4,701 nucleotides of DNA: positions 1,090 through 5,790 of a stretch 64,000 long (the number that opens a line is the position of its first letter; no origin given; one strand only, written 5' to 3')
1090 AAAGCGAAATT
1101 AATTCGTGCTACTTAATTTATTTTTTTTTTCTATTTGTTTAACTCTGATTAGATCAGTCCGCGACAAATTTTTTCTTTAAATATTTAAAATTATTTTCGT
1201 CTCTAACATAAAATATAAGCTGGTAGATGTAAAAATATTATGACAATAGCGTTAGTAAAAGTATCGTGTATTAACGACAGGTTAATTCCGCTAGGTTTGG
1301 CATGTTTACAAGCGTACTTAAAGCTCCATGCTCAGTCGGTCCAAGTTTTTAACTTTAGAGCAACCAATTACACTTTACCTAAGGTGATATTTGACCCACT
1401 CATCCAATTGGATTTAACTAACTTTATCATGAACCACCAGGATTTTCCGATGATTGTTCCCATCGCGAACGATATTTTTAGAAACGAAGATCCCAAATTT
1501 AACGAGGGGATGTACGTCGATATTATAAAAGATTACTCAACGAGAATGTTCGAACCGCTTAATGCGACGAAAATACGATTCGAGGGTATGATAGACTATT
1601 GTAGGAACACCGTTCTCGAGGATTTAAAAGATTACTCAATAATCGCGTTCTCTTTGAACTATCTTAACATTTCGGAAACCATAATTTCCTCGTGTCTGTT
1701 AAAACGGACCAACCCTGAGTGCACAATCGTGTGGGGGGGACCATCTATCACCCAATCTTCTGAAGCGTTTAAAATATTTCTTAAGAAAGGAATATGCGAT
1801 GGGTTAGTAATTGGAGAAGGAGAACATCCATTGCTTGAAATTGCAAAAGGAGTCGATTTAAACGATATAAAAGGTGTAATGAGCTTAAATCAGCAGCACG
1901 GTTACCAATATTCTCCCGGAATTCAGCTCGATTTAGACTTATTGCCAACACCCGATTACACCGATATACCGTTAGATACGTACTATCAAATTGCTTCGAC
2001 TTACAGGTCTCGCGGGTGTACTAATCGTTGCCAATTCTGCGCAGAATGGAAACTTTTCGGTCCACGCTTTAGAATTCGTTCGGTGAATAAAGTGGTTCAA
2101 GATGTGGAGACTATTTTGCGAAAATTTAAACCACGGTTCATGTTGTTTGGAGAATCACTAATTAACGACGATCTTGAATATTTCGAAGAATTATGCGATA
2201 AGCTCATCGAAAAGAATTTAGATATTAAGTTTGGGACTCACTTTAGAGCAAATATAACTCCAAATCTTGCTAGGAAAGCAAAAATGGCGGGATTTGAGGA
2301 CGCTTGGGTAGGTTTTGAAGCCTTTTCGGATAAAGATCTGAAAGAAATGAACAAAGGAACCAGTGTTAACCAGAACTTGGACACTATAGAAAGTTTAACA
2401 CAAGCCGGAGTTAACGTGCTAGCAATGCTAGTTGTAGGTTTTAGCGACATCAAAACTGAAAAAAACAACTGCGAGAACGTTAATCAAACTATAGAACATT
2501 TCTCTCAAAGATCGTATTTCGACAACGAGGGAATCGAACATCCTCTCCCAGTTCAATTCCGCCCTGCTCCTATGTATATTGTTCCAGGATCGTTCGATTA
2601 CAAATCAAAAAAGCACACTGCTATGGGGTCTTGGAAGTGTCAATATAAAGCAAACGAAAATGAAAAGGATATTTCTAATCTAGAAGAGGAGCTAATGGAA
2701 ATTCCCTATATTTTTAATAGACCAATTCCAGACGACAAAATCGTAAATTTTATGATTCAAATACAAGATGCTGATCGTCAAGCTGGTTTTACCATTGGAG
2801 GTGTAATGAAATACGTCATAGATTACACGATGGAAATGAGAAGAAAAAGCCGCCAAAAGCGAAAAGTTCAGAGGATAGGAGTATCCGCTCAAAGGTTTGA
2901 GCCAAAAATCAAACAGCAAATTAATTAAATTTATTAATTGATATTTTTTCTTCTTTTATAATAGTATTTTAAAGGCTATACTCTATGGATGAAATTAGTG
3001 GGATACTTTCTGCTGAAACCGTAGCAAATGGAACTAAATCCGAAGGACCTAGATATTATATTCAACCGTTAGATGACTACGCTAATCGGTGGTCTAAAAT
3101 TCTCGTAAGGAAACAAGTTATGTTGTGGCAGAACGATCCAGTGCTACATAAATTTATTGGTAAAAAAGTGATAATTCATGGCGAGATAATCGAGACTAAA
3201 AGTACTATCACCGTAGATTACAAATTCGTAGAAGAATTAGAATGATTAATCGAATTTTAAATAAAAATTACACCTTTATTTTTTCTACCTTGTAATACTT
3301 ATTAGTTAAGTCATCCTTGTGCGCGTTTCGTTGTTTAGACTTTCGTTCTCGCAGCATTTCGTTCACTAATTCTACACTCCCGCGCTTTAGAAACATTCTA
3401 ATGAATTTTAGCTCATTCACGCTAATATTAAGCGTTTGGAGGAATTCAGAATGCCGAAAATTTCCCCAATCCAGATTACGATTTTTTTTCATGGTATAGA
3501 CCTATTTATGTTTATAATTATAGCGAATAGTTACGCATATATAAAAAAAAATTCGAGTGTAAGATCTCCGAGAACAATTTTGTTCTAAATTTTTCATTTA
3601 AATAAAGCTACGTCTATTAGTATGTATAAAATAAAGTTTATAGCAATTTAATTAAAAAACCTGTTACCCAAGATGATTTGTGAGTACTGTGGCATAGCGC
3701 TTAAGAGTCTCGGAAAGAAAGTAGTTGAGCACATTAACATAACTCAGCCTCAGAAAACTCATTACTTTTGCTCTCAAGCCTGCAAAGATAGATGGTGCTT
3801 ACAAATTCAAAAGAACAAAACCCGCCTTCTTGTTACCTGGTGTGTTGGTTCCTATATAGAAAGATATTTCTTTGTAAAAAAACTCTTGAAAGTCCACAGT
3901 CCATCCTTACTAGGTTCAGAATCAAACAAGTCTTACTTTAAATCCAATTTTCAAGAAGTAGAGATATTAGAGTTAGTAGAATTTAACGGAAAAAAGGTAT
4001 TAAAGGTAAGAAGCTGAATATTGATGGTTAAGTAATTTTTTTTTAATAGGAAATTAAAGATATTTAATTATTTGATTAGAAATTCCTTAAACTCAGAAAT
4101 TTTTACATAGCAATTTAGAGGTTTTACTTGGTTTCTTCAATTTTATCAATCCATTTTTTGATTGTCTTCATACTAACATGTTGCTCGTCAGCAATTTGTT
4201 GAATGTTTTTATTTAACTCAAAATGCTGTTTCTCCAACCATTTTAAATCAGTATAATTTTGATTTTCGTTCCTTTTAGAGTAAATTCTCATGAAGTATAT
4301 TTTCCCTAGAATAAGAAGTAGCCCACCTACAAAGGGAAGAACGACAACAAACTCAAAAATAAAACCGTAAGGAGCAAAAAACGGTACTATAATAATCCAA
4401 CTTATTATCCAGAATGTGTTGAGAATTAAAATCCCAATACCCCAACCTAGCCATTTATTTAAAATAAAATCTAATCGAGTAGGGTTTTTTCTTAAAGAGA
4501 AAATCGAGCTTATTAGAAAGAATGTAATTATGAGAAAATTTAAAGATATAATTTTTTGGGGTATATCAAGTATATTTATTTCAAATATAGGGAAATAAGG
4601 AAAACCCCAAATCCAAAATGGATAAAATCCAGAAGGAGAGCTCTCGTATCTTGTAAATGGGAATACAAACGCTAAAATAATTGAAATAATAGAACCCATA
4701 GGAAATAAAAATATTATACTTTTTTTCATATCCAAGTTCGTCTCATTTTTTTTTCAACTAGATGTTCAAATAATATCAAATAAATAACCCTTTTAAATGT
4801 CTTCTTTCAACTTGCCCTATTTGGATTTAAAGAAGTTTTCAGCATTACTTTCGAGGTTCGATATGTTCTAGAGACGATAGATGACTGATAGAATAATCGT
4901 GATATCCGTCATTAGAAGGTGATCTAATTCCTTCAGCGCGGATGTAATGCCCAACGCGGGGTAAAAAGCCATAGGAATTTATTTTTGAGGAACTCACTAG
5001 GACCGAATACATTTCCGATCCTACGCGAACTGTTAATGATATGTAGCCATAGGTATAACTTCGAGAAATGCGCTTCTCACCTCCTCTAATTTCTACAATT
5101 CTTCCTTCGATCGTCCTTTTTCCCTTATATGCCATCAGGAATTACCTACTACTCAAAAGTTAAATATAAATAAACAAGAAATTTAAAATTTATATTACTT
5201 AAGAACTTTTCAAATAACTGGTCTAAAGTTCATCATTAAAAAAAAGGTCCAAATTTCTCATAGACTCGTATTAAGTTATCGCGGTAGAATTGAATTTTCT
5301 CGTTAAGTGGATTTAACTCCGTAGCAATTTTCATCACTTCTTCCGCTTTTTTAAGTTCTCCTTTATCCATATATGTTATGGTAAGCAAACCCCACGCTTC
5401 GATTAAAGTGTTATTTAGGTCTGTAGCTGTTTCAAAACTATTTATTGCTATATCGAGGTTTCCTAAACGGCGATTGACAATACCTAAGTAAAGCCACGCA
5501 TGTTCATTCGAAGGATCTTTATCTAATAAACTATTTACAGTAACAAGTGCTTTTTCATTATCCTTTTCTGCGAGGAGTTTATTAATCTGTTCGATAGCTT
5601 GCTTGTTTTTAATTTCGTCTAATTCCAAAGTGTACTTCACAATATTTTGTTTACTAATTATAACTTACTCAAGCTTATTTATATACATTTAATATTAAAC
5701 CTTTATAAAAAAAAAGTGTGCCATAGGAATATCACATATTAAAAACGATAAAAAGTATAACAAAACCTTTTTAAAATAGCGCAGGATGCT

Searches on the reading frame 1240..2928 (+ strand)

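Call 44: search_protein_families(library=pfam, proteins=[window:1240-2928:+], max_evalue=0.00001)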
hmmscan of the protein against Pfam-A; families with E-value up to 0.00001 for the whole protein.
window:1240-2928:+ (562 aa): 2 families
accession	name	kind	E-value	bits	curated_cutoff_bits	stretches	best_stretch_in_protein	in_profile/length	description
PF04055.27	Radical_SAM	-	5.8e-14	53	29.5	1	257-400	4-151/166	Radical SAM superfamily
PF02310.24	B12-binding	-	7.8e-06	26.2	32.1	0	131-201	51-120/121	B12 binding domain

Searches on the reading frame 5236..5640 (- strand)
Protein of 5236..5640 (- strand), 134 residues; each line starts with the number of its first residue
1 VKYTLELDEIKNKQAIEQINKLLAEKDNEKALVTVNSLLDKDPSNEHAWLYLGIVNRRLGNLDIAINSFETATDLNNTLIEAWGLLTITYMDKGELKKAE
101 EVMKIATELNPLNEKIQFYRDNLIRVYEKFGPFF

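Call 80: search_protein_families(library=pfam, proteins=[window:5236-5640:-], max_evalue=0.0001)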
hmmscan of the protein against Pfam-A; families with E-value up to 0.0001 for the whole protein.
window:5236-5640:- (134 aa): 11 families
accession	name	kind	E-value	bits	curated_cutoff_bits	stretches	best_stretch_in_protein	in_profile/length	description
PF23914.1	TPR_CcmH_CycH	-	8.8e-10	39.1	42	1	13-77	17-81/158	Cytochrome c-type biogenesis protein H TPR domain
PF07719.23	TPR_2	-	1.2e-09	37.9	27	0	48-77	3-32/34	Tetratricopeptide repeat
PF14559.12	TPR_19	-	5.4e-09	36.7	25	0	60-113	5-58/68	Tetratricopeptide repeat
PF13428.12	TPR_14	-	7.3e-09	35.9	23.5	0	47-86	2-41/44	Tetratricopeptide repeat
PF13414.12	TPR_11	-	3.8e-07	30.1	26.8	0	58-83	6-31/42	TPR repeat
PF13181.12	TPR_8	-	5.5e-07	29.7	25.7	0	81-111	2-32/34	Tetratricopeptide repeat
PF13431.12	TPR_17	-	3e-06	27.5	24.4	0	38-66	5-33/34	Tetratricopeptide repeat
PF00515.34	TPR_1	-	3.5e-06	27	27.8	0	48-76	3-31/34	Tetratricopeptide repeat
PF13432.12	TPR_16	-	2e-05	25.3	32.7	0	22-72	7-57/65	Tetratricopeptide repeat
PF01239.28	PPTA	-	2.1e-05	24.4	29.5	1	29-54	2-27/32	Protein prenyltransferase alpha subunit repeat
PF13371.12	TPR_9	-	8.2e-05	23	35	0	23-76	6-59/73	Tetratricopeptide repeat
